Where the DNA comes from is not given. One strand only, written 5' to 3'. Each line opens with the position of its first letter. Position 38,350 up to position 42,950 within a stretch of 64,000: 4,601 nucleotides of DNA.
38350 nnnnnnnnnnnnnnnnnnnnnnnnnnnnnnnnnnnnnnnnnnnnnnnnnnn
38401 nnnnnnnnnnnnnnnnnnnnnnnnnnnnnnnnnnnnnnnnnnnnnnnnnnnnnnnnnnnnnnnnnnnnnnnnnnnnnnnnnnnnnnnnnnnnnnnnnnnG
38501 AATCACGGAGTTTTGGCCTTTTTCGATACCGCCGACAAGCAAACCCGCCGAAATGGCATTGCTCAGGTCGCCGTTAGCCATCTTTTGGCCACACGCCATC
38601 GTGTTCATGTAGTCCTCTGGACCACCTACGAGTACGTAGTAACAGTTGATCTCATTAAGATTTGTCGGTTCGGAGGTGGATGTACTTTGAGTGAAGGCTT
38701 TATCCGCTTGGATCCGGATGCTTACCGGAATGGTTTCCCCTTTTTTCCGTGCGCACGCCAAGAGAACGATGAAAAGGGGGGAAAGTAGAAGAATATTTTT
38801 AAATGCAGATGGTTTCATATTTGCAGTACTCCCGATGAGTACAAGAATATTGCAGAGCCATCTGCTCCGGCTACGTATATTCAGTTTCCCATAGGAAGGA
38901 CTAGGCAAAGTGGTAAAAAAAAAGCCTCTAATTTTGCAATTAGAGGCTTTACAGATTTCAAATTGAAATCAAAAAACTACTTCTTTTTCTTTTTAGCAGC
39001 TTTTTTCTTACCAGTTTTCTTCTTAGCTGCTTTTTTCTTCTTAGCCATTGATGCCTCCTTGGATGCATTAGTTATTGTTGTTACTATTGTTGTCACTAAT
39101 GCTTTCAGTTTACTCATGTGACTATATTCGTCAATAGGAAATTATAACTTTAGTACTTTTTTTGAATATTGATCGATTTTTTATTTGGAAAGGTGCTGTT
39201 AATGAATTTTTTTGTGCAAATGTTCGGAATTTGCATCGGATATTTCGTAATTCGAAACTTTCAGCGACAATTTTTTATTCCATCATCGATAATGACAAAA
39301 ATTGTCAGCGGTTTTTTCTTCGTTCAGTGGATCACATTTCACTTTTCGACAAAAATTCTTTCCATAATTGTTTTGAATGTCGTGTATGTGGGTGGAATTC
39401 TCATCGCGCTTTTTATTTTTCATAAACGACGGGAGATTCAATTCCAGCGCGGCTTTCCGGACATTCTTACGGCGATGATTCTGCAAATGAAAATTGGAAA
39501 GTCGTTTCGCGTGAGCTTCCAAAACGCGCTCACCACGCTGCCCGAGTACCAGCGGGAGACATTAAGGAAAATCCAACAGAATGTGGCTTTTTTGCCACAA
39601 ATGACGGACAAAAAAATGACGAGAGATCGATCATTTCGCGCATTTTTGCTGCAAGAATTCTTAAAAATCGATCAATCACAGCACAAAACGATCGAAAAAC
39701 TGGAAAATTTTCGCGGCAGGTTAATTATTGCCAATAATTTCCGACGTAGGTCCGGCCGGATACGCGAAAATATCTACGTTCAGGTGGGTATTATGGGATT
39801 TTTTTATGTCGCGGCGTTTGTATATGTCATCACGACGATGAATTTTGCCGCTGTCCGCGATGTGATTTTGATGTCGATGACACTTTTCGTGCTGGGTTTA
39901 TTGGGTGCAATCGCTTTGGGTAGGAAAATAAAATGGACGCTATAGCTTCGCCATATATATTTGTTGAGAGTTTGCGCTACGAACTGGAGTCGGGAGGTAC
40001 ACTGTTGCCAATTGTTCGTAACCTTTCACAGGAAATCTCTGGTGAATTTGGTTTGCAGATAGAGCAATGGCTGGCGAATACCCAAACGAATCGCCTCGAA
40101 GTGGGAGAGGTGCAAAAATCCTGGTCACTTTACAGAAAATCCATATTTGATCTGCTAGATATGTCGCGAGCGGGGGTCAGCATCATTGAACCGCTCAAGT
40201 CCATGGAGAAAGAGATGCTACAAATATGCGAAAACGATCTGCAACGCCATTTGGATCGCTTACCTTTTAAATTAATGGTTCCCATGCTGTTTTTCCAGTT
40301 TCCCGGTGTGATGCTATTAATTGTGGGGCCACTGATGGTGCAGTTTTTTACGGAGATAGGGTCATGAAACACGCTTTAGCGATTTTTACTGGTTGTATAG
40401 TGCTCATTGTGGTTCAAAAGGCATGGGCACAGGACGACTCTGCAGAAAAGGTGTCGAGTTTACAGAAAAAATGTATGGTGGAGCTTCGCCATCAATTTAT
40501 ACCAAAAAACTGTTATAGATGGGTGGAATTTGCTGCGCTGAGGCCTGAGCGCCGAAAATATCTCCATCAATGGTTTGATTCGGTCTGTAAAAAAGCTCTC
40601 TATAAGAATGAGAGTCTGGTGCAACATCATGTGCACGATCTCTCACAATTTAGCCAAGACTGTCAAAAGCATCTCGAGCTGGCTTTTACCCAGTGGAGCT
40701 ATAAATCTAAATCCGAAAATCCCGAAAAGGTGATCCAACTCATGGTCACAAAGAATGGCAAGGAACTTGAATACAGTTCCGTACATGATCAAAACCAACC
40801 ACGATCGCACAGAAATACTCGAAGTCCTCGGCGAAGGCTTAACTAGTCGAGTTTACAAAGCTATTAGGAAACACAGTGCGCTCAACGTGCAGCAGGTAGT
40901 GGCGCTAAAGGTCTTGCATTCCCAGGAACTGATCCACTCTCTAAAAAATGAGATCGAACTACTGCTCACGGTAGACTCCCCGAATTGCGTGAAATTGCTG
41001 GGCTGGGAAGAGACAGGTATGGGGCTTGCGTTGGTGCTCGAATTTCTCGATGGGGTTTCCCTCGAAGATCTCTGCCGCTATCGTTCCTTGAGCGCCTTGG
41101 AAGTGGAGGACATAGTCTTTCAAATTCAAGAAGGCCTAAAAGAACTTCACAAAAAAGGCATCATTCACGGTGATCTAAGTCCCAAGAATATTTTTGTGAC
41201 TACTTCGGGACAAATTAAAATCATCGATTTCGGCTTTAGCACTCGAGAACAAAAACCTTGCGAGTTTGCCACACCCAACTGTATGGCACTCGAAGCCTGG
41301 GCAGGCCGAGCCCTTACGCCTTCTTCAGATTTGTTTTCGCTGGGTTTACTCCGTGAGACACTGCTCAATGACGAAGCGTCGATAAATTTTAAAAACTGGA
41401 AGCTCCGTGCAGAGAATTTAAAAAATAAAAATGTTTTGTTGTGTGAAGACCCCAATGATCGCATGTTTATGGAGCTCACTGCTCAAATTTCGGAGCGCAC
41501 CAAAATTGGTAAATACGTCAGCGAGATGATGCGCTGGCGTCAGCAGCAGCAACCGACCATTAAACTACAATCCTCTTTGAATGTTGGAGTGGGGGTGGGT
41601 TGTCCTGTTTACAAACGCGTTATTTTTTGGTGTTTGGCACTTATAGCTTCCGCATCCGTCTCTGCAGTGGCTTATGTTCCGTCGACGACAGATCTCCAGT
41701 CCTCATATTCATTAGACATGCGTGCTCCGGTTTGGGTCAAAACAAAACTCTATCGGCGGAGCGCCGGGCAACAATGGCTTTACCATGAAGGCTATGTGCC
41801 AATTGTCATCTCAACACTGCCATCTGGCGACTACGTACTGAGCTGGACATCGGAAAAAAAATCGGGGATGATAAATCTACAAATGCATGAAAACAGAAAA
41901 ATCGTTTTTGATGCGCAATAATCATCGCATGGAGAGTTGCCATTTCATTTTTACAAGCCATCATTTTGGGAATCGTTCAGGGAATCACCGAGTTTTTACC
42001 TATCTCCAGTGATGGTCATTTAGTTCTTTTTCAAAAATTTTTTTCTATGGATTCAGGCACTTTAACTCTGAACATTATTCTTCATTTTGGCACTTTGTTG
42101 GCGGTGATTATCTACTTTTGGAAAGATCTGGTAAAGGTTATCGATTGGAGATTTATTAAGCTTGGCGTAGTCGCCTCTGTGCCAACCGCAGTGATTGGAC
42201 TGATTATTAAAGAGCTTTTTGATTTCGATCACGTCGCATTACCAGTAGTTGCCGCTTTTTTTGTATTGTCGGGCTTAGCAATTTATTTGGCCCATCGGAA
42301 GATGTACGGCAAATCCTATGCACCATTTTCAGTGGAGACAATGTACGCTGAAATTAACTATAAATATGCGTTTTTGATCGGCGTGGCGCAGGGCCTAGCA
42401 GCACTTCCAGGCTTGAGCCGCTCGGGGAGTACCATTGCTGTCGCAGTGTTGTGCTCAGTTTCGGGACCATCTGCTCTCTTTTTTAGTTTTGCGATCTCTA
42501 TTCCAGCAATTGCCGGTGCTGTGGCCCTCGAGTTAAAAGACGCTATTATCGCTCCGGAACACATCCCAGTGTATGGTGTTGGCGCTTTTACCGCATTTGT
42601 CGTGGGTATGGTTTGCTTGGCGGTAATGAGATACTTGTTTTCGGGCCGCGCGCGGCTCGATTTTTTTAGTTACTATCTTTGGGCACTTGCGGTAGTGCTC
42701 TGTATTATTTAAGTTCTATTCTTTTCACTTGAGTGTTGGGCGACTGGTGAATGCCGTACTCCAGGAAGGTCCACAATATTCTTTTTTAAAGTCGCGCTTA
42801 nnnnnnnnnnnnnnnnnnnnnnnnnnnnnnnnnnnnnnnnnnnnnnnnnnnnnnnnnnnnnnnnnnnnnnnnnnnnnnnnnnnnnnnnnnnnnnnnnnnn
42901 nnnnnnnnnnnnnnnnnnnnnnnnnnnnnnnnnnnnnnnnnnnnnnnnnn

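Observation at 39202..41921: Four-gene operon: minimal TadB/TadC-like platform pair, 4-Cys periplasmic protein and PEGA-tailed Ser/Thr kinase, with no ATPase, pilin or secretin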

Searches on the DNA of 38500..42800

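Call 113: search_rna_families(source=window, start=38500, end=42800, threshold=evalue, max_evalue=1)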
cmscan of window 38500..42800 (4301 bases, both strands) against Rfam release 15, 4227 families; matches with E-value up to 1: 3.
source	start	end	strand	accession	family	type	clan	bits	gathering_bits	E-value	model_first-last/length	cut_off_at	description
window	38908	38969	-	RF02362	Yfr10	Gene; sRNA;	-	32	43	0.05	1-78/78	no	Cyanobacterial functional RNA 10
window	38915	38992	-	RF01859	Phe_leader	Cis-reg; leader;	-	28.5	55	0.083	1-125/125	no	Phenylalanine leader peptide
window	38915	39004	-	RF00515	PyrR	Cis-reg;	-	28.1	54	0.6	1-115/115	no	PyrR binding site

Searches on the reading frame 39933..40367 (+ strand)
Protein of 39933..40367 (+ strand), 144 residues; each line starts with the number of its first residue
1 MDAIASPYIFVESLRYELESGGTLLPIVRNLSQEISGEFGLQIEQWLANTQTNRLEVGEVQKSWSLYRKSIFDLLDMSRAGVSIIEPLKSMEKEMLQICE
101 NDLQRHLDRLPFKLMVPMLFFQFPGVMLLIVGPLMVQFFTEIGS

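Call 5: search_protein_families(library=pfam, max_evalue=1, proteins=[window:39933-40367:+])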
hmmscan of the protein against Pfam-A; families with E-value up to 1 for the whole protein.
window:39933-40367:+ (144 aa): 0 families

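Call 9: search_protein_families(library=ncbifam, max_evalue=1, proteins=[window:39933-40367:+])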
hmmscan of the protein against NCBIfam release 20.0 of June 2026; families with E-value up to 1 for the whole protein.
window:39933-40367:+ (144 aa): 0 families

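Call 13: find_homologous_proteins(query=window:39933-40367:+, max_evalue=0.01)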
Query window:39933-40367:+ (144 aa): 12 proteins with E <= 0.01 among 25 candidates.
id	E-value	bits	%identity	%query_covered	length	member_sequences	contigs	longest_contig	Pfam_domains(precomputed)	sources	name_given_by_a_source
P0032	9.0e-88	309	100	100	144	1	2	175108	-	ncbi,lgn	-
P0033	7.3e-67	242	75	100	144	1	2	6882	-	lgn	-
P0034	2.6e-65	237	75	99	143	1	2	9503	-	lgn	-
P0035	2.1e-62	227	71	100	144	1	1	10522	-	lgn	-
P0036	4.1e-53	197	60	100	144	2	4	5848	-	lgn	-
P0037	8.9e-52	193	63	100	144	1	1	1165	-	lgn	-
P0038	2.9e-51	191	59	100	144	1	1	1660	-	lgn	-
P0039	9.3e-51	189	60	100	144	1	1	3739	-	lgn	-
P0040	3.8e-50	188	56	100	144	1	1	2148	-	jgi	jgi:hypothetical protein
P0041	8.0e-49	183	55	100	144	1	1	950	-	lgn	-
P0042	9.0e-48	180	54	100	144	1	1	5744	-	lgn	-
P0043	2.3e-43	166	53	100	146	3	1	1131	-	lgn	-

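Call 31: find_homologous_proteins(query=A2, max_evalue=0.01)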
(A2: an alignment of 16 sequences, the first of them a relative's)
Query A2 (16 sequences) (144 aa, profile of the alignment): 21 proteins with E <= 0.01 among 6801 candidates.
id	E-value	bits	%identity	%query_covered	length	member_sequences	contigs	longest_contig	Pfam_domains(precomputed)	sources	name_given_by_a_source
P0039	4.9e-65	236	60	100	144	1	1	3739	-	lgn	-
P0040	5.0e-65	236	56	100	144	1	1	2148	-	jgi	jgi:hypothetical protein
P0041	1.9e-64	234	55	100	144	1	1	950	-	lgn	-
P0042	2.4e-64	234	54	100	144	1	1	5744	-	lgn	-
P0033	5.0e-64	233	75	100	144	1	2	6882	-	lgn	-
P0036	2.6e-63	230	60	100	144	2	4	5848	-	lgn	-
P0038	3.1e-63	230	59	100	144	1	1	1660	-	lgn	-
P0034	1.3e-62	228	75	99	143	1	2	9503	-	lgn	-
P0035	4.1e-62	226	71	100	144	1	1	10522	-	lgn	-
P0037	4.6e-62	226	63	100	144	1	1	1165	-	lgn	-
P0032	1.8e-60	221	100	100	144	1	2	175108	-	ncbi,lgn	-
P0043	2.4e-58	214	53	100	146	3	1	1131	-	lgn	-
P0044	3.7e-47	178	32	99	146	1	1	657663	-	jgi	jgi:hypothetical protein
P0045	6.8e-46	174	34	99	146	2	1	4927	-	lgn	-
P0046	3.9e-44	168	32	99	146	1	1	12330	-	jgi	jgi:hypothetical protein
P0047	1.4e-42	163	37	99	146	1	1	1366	-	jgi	jgi:hypothetical protein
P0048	1.1e-39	154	27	75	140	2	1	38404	-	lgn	-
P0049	6.8e-39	151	45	23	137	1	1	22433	-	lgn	-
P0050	1.1e-30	125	28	99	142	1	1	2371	-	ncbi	-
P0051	1.3e-30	124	27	96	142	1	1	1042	-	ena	-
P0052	1.7e-18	85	23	94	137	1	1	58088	-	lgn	-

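Call 34: find_encoding_contigs(protein=P0052, flank=8000, max_places=2)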
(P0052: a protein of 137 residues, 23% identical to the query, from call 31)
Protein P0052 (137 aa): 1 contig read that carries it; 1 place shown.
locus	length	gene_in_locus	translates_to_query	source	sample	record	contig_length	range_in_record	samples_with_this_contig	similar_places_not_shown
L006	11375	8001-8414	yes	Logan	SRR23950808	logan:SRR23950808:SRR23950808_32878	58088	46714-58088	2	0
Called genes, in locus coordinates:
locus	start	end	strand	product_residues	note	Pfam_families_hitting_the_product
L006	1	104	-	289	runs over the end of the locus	PF02629:CoA_binding, PF13607:Succ_CoA_lig, PF00549:Ligase_CoA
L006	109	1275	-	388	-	PF08442:ATP-grasp_2, PF13549:ATP-grasp_5, PF24948:Citrate_synth_N, PF00549:Ligase_CoA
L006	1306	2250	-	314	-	PF00056:Ldh_1_N, PF03721:UDPG_MGDP_dh_N (weak), PF02866:Ldh_1_C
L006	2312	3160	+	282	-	PF00005:ABC_tran, PF02463:SMC_N (weak), PF13304:AAA_21 (faint)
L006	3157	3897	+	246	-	PF00005:ABC_tran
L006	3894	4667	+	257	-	PF02405:MlaE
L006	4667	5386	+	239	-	PF02405:MlaE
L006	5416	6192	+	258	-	PF02470:MlaD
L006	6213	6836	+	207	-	-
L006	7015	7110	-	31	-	-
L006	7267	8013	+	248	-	-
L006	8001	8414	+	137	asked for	-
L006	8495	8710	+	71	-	-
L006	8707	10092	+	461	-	PF00291:PALP, PF00571:CBS (weak)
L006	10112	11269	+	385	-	PF01053:Cys_Met_Meta_PP, PF00155:Aminotran_1_2 (weak), PF06838:Met_gamma_lyase (weak)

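Call 37: predict_structure(alignment_id=A4)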
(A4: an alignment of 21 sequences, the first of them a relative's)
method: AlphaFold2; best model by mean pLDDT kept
length: 144 residues; sequences in the alignment: 21
mean_pLDDT: 79.1   pTM: 0.62
mean pLDDT of the five models: 79.1, 77.7, 74.4, 73.6, 72.5
residues with pLDDT >= 90: 21; 70-90: 93; 50-70: 30; < 50: 0
segments of 3 or more residues with pLDDT < 50: none
pLDDT, mean of each block of 10 residues (from residue 1): 78 92 89 86 85 62 73 87 89 87 74 64 73 76 63
secondary structure, 60 per line:
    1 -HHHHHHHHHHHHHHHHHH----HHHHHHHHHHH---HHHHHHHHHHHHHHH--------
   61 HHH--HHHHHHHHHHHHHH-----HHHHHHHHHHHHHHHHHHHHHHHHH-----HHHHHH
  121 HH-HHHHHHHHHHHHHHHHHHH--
elements in order: H2-19 H24-34 H38-52 H66-79 H85-109 H115-122 H124-142

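Call 41: fold_search(model_id=the predicted structure, library=pdb)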
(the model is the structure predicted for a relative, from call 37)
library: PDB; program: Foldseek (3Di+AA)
matches with E <= 10: 87; with E <= 0.001: 0
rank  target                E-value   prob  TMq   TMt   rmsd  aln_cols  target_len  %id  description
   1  2whn_A                4.5e-02  1.00  0.45  0.56   4.3       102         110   16  N-terminal domain from the PilC type IV pilus biogenesis protein (released 2010-05-19)
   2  2vmb_A                8.0e-02  0.97  0.43  0.50   6.3       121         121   12  The three-dimensional structure of the cytoplasmic domains of EpsF from the Type 2 Secretion System of Vibrio cholerae (released 2009-02-10)
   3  2vma_A                1.1e-01  0.96  0.43  0.50   6.3       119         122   12  The three-dimensional structure of the cytoplasmic domains of EpsF from the Type 2 Secretion System of Vibrio cholerae (released 2009-02-10)
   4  3c1q_B                1.1e-01  0.93  0.42  0.50   6.4       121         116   13  The three-dimensional structure of the cytoplasmic domains of EpsF from the Type 2 Secretion System of Vibrio cholerae (released 2009-02-03)
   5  2whn_B                1.5e-01  1.00  0.53  0.71   3.1        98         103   15  N-terminal domain from the PilC type IV pilus biogenesis protein (released 2010-05-19)
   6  2vmb_B                1.5e-01  0.97  0.50  0.60   4.1       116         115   14  The three-dimensional structure of the cytoplasmic domains of EpsF from the Type 2 Secretion System of Vibrio cholerae (released 2009-02-10)
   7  2vma_B                1.7e-01  0.89  0.41  0.50   6.4       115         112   13  The three-dimensional structure of the cytoplasmic domains of EpsF from the Type 2 Secretion System of Vibrio cholerae (released 2009-02-10)
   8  3c1q_A                2.5e-01  0.63  0.34  0.39   7.0       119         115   12  The three-dimensional structure of the cytoplasmic domains of EpsF from the Type 2 Secretion System of Vibrio cholerae (released 2009-02-03)
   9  5nbg_B                3.5e-01  0.85  0.44  0.56   6.1       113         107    8  Structure of the cytoplasmic domain I of OutF in the D. dadantii type II secretion system (released 2018-03-21)
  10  6bs9_C                3.9e-01  0.66  0.39  0.44   7.9       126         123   13  Stage III sporulation protein AB (SpoIIIAB) (released 2018-01-17)
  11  6bs9_A                7.5e-01  0.44  0.37  0.40   8.3       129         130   15  Stage III sporulation protein AB (SpoIIIAB) (released 2018-01-17)
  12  5nbg_A                7.9e-01  0.63  0.43  0.54   6.1       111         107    9  Structure of the cytoplasmic domain I of OutF in the D. dadantii type II secretion system (released 2018-03-21)
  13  4hhx                  1.3e+00  0.63  0.43  0.57   5.2       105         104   10  Structure of cytoplasmic domain of TCPE from Vibrio cholerae (released 2013-04-03)
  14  3jc8_Ca               1.6e+00  0.80  0.54  0.27   3.2       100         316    8  Architectural model of the type IVa pilus machine in a piliated state (released 2016-03-16)
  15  5zjs_B                3.2e+00  0.08  0.18  0.31   7.5        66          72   18  Structure of AbdB/Exd complex bound to a 'Blue14' DNA sequence (released 2018-08-29)
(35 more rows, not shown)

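Call 52: search_solved_structures(query=A4, max_evalue=10, show_alignments=2)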
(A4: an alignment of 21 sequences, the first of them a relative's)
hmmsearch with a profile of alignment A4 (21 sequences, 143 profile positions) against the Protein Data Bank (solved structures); distinct sequences matched with E-value up to 10: 17.
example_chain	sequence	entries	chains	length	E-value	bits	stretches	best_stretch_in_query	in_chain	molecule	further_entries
7qca_SB0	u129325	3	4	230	0.11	15.8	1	15-96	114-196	eS1 SB0 | eS1 | 40S ribosomal protein S1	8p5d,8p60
2i9i_A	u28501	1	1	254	0.24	14.7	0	23-71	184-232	Hypothetical protein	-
6r17_A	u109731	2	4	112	0.29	14.5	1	8-85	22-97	Synaptonemal complex central element protein 2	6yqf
8ewg_A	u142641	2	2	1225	0.35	14.2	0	54-106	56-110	CRISPR-associated endonuclease Cas9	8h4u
2fm9_A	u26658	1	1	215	0.37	14.1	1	22-120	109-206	Cell invasion protein sipA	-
2fm8_C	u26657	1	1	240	0.55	13.5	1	22-120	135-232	Cell invasion protein sipA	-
1aep_A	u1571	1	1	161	0.57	13.5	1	30-100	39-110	APOLIPOPHORIN III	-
8x6g_H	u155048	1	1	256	0.72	13.2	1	40-90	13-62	RNA polymerase sigma factor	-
1ls4_A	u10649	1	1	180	0.78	13.1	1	30-100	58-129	Apolipophorin-III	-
5djn_A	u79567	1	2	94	1.4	12.3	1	11-68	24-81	Kinesin-like protein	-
5gox_A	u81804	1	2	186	3.1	11.1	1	36-111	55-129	DNA repair protein RAD50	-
5zzk_A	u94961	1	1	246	3.1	11.1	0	17-71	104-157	Monofunctional glycosyltransferase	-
3vmq_A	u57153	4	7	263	3.6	10.9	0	17-71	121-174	Monofunctional glycosyltransferase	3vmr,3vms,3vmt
6ftb_A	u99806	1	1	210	4.2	10.7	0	17-71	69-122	Monofunctional glycosyltransferase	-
3hzs_A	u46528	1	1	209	4.3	10.7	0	17-71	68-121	Monofunctional glycosyltransferase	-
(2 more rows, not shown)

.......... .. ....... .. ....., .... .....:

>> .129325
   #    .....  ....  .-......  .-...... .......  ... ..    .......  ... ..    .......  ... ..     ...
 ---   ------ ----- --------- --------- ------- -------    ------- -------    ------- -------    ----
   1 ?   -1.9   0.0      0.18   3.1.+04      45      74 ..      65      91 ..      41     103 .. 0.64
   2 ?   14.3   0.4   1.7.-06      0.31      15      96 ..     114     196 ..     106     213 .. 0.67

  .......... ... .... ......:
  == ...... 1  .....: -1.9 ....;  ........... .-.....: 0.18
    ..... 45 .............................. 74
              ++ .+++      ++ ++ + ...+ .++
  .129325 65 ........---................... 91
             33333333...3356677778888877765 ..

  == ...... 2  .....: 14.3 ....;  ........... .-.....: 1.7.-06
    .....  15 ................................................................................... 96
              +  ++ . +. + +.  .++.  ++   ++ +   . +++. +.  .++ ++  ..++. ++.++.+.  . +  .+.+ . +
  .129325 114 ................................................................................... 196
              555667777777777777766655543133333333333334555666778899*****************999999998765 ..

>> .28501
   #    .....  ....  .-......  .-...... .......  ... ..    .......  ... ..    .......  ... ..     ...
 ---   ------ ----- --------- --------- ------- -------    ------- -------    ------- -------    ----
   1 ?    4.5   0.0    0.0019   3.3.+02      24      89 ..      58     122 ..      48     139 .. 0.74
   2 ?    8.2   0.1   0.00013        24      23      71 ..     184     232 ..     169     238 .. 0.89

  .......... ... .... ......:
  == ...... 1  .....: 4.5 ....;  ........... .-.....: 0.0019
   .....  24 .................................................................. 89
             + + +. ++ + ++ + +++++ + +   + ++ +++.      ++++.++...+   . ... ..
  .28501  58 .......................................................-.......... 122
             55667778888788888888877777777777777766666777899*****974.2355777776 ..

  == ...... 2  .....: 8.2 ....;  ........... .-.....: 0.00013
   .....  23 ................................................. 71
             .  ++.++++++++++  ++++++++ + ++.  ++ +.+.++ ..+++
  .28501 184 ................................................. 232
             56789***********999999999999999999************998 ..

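Call 53: search_protein_families(library=pfam, alignment_id=A4, max_evalue=1)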
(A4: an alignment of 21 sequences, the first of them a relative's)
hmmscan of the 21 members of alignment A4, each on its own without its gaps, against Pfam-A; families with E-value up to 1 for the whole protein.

A. member 1, P0032 (144 aa): 0 families

B. families by the number of members that match (of 21 scanned): 6 families
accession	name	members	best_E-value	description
PF00482.28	T2SSF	8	0.0002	Type II secretion system (T2SS), protein F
PF10326.15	7TM_GPCR_Str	4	0.0039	Serpentine type 7TM GPCR chemoreceptor Str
PF10401.14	IRF-3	1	0.062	Interferon-regulatory factor 3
PF09204.15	Colicin_immun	1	0.066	Bacterial self-protective colicin-like immunity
PF15669.10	CCDC24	1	0.27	Coiled-coil domain-containing protein 24 family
PF01153.25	Glypican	1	0.38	Glypican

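Call 64: search_protein_families(library=pfam, max_evalue=1, proteins=[P0043, P0044, P0045, P0046, P0047, P0048, P0049, P0050, P0051, P0052])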
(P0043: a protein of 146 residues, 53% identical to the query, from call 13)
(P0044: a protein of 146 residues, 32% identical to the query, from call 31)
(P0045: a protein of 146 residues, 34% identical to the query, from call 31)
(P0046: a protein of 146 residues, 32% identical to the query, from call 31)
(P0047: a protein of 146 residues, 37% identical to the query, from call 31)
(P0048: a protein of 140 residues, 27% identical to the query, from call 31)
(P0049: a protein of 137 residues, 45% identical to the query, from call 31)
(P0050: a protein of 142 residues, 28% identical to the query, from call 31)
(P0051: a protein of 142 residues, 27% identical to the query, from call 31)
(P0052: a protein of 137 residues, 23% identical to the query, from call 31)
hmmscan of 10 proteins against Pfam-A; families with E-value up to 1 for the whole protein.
P0043 (146 aa): 0 families

P0044 (146 aa): 1 family
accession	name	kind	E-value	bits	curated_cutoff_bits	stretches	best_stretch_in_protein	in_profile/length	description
PF00482.28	T2SSF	-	0.04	14.3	25.2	1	10-134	1-124/125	Type II secretion system (T2SS), protein F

P0045 (146 aa): 1 family
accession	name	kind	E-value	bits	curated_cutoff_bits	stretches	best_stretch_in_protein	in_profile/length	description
PF00482.28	T2SSF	-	0.0045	17.4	25.2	1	11-134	2-124/125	Type II secretion system (T2SS), protein F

P0046 (146 aa): 1 family
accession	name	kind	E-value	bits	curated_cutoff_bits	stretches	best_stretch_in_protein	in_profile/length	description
PF00482.28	T2SSF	-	0.0002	21.7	25.2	1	10-134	1-124/125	Type II secretion system (T2SS), protein F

P0047 (146 aa): 2 families
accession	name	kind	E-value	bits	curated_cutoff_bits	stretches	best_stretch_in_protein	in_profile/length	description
PF00482.28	T2SSF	-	0.046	14.1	25.2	1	17-134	8-124/125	Type II secretion system (T2SS), protein F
PF01153.25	Glypican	-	0.38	9.9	26.4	1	26-87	83-146/555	Glypican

P0048 (140 aa): 2 families
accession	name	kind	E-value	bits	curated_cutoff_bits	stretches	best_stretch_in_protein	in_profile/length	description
PF00482.28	T2SSF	-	0.0013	19.1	25.2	1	14-128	38-124/125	Type II secretion system (T2SS), protein F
PF10401.14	IRF-3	-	0.062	13.5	27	1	14-77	18-77/180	Interferon-regulatory factor 3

P0049 (137 aa): 0 families

P0050 (142 aa): 2 families
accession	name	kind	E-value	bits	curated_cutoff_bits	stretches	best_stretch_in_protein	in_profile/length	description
PF00482.28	T2SSF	-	0.00028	21.3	25.2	1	24-130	15-124/125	Type II secretion system (T2SS), protein F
PF15669.10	CCDC24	-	0.27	11.6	27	1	62-108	122-167/190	Coiled-coil domain-containing protein 24 family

P0051 (142 aa): 0 families

P0052 (137 aa): 1 family
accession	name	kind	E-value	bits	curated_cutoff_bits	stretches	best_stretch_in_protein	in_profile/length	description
PF00482.28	T2SSF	-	0.00071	20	25.2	1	63-128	59-124/125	Type II secretion system (T2SS), protein F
